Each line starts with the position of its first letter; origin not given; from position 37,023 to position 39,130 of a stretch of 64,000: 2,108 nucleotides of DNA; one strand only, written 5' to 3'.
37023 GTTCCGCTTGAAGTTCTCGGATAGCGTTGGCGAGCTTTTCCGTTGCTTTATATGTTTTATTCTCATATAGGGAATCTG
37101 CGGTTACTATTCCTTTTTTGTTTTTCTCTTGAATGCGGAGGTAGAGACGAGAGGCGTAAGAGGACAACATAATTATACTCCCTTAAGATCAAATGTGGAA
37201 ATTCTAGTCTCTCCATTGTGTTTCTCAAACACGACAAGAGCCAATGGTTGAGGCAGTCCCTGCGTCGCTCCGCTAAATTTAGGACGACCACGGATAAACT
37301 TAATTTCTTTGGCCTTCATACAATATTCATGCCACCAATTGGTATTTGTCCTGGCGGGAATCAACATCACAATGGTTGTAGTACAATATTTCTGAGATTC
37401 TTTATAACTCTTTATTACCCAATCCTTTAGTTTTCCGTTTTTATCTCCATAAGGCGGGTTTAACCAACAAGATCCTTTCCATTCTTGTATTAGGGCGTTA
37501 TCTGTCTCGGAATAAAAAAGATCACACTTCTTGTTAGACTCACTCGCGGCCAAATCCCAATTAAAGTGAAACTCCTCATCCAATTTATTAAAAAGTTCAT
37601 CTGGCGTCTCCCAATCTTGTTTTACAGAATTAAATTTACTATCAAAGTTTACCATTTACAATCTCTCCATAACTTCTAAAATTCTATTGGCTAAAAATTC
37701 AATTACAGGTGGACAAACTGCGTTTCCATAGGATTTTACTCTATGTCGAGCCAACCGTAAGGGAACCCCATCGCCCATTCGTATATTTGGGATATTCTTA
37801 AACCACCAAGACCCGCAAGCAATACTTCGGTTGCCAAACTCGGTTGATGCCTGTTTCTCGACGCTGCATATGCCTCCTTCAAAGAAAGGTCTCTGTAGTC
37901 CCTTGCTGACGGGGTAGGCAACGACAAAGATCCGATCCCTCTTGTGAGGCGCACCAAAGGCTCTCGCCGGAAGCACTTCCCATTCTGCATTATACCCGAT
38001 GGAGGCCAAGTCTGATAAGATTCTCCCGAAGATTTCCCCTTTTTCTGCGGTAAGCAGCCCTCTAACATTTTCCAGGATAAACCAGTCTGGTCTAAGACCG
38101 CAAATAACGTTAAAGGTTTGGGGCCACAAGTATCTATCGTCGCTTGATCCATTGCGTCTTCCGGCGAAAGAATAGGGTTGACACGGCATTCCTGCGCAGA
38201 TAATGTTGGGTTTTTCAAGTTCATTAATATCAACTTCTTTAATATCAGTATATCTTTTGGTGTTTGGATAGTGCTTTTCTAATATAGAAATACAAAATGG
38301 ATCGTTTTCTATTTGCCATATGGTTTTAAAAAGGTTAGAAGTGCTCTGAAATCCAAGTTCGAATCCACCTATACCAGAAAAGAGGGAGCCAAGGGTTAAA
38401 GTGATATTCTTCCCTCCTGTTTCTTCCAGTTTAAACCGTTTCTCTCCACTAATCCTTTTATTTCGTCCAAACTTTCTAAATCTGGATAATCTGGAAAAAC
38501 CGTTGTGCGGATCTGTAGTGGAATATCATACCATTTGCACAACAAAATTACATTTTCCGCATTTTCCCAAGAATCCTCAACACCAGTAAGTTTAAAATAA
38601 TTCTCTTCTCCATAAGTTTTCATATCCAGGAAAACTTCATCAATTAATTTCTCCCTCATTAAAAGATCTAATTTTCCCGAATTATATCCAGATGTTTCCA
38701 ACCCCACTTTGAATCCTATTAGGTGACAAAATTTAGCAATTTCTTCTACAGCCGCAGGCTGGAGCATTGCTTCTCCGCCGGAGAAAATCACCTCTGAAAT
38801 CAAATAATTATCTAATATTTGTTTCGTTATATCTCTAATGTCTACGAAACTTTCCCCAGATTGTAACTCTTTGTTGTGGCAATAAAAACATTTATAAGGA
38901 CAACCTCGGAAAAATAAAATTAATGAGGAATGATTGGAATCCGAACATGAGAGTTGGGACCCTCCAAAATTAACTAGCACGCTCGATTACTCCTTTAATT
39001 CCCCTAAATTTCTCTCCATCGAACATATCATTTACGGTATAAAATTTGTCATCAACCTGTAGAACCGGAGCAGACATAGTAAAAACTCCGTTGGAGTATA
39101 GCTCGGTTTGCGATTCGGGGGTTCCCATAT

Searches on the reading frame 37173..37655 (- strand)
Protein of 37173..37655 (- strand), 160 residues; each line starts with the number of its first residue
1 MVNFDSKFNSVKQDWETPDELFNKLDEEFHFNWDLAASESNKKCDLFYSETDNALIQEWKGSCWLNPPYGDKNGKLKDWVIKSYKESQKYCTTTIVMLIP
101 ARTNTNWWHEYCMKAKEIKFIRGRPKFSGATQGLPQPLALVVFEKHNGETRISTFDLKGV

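Call 86: search_protein_families(library=phrogs, proteins=[window:37173-37655:-], max_evalue=0.00001)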
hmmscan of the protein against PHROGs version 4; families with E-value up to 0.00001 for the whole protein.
window:37173-37655:- (160 aa): 4 families
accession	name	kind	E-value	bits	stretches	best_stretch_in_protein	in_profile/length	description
phrog_111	-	other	3.8e-48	165.9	1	8-154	60-214/345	DNA methyltransferase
phrog_22740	-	unknown function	3e-20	73.6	1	6-91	5-90/99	-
phrog_33262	-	moron, auxiliary metabolic gene and host takeover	1.4e-08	34.7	1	7-127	299-429/495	phosphoadenosine phosphosulfate reductase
phrog_6083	-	DNA, RNA and nucleotide metabolism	1.1e-07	32.9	1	92-145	4-67/94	DNA methylase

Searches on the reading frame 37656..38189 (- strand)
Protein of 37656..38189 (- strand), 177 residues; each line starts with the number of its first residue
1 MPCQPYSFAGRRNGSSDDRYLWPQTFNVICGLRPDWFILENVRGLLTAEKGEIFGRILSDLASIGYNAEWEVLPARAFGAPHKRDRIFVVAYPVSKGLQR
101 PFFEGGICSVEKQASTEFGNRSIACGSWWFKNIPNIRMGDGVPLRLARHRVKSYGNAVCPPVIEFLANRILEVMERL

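Call 86: search_protein_families(library=phrogs, proteins=[window:37656-38189:-], max_evalue=0.00001)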
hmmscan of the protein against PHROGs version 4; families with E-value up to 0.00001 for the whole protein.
window:37656-38189:- (177 aa): 4 families
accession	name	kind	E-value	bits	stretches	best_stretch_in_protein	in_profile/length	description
phrog_363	-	other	1.9e-41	143.3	1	2-175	124-317/327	DNA methyltransferase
phrog_116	-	other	2.4e-32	113.1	1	2-104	279-384/779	DNA methyltransferase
phrog_32758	-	other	5e-21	76.1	1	53-100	4-51/154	DNA methyltransferase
phrog_29583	-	other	2.7e-06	27.4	1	1-94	86-191/468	DNA methyltransferase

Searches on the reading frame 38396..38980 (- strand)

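Call 86: search_protein_families(library=phrogs, proteins=[window:38396-38980:-], max_evalue=0.00001)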
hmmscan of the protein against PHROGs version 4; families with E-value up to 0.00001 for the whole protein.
window:38396-38980:- (194 aa): 2 families
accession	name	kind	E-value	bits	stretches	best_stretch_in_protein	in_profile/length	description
phrog_2076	-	moron, auxiliary metabolic gene and host takeover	5.8e-11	43.4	1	18-100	32-124/247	QueE-like radical SAM domain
phrog_626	-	DNA, RNA and nucleotide metabolism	2.7e-07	31.3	1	11-88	10-92/164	anaerobic ribonucleotide reductase small subunit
